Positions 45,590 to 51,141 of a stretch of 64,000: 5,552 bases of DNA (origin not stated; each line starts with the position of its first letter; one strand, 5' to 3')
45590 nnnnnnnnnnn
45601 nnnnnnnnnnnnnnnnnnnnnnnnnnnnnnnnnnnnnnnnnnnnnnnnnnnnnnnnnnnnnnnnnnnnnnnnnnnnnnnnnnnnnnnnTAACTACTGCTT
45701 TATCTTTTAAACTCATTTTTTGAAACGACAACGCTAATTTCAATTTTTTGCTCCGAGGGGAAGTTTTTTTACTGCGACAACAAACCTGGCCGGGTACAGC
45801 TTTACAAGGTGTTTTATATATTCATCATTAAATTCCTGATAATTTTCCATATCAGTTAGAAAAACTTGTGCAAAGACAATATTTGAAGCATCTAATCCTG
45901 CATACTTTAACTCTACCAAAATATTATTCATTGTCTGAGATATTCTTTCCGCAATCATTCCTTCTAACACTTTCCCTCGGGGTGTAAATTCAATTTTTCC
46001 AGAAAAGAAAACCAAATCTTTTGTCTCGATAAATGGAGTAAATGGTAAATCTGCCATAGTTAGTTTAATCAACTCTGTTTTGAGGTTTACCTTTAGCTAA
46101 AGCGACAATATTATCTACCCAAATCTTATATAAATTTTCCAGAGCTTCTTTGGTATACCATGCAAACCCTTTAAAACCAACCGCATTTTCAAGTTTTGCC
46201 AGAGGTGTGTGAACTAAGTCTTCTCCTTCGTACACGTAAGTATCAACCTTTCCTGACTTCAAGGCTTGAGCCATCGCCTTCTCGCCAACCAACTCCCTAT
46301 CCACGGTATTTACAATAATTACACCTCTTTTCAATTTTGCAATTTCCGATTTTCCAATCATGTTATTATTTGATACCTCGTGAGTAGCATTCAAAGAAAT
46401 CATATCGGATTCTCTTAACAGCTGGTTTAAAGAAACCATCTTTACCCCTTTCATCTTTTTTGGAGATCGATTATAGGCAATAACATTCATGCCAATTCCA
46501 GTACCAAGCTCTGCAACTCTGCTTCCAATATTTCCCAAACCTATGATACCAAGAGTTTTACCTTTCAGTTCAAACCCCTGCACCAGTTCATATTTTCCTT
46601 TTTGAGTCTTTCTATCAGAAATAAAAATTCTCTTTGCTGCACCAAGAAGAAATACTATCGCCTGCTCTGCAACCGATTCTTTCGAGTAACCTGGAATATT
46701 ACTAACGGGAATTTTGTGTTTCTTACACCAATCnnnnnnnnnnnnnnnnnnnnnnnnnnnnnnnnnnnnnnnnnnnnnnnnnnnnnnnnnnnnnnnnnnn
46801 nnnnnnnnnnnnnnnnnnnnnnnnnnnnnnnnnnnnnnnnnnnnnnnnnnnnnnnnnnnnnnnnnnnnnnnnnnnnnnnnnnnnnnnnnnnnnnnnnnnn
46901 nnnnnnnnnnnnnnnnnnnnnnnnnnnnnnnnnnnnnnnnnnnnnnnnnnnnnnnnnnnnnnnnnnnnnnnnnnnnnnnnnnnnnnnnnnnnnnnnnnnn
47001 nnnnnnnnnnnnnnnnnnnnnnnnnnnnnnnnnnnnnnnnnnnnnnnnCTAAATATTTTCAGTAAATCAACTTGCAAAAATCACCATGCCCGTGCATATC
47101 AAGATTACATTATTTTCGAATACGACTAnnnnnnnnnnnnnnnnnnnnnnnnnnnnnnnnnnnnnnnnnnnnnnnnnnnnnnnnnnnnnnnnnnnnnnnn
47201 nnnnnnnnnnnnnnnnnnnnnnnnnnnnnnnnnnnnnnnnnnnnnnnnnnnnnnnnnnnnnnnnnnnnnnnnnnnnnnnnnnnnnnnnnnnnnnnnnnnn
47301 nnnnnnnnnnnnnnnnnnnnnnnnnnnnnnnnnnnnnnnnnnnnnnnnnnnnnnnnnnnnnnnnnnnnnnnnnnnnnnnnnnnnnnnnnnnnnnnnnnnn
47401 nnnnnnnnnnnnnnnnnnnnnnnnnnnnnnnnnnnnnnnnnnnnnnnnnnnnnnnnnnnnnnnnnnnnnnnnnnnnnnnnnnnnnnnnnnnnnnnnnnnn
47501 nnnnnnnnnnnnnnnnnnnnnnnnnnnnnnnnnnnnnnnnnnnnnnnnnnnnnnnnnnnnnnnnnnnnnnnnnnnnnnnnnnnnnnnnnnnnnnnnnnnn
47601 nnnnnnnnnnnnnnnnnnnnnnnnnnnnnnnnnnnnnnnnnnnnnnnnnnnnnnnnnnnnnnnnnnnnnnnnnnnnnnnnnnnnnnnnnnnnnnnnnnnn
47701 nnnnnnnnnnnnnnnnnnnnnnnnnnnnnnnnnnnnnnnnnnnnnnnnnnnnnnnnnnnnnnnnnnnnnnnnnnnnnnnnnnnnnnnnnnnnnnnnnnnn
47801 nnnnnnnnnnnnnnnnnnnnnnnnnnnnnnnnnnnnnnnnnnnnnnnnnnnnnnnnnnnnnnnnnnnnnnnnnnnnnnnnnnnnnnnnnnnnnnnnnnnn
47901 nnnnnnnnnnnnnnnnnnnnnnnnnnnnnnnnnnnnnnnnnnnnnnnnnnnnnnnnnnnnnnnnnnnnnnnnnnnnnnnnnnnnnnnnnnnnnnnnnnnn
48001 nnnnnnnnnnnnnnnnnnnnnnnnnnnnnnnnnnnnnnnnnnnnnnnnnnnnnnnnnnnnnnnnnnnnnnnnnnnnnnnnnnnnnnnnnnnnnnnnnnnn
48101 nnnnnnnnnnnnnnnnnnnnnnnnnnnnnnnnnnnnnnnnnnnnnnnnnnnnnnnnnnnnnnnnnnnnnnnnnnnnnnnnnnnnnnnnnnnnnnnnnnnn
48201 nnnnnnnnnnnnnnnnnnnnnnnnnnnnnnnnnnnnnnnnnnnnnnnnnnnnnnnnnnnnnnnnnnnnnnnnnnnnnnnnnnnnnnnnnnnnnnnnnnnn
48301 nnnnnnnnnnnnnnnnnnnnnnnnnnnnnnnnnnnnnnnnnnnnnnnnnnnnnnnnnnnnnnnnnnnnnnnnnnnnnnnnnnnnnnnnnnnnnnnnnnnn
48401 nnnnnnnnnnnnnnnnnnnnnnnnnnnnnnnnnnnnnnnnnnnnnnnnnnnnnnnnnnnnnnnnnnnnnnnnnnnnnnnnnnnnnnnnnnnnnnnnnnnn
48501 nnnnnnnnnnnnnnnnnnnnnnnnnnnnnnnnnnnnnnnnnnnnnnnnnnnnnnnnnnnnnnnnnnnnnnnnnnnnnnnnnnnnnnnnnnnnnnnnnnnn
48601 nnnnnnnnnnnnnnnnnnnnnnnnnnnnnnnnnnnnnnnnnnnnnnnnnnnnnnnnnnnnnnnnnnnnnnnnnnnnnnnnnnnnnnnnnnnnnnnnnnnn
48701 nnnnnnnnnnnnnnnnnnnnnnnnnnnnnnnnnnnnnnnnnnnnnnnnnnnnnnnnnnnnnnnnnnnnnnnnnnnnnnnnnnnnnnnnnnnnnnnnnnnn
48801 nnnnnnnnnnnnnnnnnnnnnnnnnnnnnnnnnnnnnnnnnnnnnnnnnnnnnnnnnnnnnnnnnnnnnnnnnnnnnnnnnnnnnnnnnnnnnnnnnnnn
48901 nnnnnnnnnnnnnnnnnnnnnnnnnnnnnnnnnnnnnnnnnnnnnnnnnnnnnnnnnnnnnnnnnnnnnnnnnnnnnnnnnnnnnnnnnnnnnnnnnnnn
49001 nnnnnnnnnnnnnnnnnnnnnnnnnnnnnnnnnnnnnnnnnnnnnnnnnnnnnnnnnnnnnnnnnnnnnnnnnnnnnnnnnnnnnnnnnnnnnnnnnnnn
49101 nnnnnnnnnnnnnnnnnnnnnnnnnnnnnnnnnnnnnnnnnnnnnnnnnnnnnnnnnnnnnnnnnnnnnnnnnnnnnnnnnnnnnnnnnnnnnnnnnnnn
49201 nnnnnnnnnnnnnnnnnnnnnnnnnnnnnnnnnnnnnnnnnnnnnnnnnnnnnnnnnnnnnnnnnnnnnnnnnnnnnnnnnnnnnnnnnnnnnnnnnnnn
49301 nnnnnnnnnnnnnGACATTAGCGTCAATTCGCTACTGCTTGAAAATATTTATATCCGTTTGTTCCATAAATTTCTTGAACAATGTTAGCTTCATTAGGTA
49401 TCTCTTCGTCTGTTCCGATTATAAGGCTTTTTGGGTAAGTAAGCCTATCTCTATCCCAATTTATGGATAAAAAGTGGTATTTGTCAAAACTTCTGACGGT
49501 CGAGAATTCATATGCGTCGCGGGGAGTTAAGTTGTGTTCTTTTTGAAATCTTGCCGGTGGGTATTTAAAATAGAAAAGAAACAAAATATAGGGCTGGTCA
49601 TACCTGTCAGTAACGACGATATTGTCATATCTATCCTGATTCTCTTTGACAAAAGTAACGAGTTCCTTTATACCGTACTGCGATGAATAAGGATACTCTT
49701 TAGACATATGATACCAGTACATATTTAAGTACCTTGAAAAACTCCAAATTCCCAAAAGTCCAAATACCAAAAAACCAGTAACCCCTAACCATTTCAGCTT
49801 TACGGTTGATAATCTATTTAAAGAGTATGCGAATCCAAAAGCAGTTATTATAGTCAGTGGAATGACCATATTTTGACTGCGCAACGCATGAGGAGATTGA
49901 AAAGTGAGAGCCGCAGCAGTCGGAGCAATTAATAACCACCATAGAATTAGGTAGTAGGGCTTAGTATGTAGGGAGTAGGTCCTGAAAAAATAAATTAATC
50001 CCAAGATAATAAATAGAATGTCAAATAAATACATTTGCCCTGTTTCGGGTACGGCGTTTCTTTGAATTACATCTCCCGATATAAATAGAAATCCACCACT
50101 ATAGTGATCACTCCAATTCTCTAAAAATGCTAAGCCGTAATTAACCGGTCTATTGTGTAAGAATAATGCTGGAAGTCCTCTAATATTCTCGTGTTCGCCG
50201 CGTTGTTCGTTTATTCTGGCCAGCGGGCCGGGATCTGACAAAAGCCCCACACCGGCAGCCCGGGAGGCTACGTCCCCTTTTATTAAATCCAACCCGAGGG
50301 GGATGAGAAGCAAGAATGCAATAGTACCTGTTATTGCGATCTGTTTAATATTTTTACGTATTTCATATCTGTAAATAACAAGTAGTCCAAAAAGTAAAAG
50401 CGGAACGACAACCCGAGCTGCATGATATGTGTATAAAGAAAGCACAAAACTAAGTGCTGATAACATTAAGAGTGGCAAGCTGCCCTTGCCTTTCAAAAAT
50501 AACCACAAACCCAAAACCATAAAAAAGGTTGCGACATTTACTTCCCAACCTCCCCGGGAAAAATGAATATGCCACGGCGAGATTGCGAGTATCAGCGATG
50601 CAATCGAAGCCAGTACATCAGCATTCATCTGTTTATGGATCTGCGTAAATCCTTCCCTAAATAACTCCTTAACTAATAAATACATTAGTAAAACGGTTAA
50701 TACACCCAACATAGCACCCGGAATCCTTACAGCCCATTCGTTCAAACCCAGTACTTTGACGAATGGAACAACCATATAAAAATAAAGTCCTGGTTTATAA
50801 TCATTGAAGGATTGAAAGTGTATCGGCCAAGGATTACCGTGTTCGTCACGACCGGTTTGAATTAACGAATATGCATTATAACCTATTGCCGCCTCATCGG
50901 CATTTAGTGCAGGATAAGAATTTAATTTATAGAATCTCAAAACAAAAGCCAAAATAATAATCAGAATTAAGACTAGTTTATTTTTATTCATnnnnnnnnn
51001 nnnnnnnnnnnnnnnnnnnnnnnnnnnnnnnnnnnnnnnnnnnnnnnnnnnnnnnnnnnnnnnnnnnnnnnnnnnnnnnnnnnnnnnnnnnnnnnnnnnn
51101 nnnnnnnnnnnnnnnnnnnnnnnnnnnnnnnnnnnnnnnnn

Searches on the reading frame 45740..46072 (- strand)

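Call 7: search_protein_families(library=pfam, proteins=[window:45740-46072:-], max_evalue=0.001)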
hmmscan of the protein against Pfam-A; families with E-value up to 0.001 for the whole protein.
window:45740-46072:- (110 aa): 1 family
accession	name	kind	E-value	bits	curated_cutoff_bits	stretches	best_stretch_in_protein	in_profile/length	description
PF01042.26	Ribonuc_L-PSP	-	4.4e-20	72.3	27.3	1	9-109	9-112/121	Endoribonuclease L-PSP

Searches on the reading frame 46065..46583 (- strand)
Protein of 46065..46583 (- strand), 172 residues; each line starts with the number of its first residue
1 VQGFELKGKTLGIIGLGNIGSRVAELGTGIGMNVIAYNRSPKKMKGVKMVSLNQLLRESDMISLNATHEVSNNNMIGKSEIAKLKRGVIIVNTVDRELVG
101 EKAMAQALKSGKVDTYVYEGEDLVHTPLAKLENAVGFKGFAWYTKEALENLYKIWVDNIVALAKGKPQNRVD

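Call 7: search_protein_families(library=pfam, proteins=[window:46065-46583:-], max_evalue=0.001)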
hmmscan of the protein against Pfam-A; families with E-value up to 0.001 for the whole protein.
window:46065-46583:- (172 aa): 1 family
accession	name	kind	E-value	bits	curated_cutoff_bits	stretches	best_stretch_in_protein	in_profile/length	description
PF02826.25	2-Hacid_dh_C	-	1.2e-33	116.4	25.1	1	2-135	30-172/178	D-isomer specific 2-hydroxyacid dehydrogenase, NAD binding domain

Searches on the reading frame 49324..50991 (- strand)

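Call 7: search_protein_families(library=pfam, proteins=[window:49324-50991:-], max_evalue=0.001)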
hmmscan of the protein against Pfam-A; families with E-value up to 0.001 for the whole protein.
window:49324-50991:- (555 aa): 2 families
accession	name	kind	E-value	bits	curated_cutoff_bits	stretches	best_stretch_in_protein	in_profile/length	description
PF02366.24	PMT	-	3.3e-07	30.6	22.7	1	10-174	2-160/245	Dolichyl-phosphate-mannose-protein mannosyltransferase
PF13231.12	PMT_2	-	7.2e-05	23.5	26.1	1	66-231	2-156/160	Dolichyl-phosphate-mannose-protein mannosyltransferase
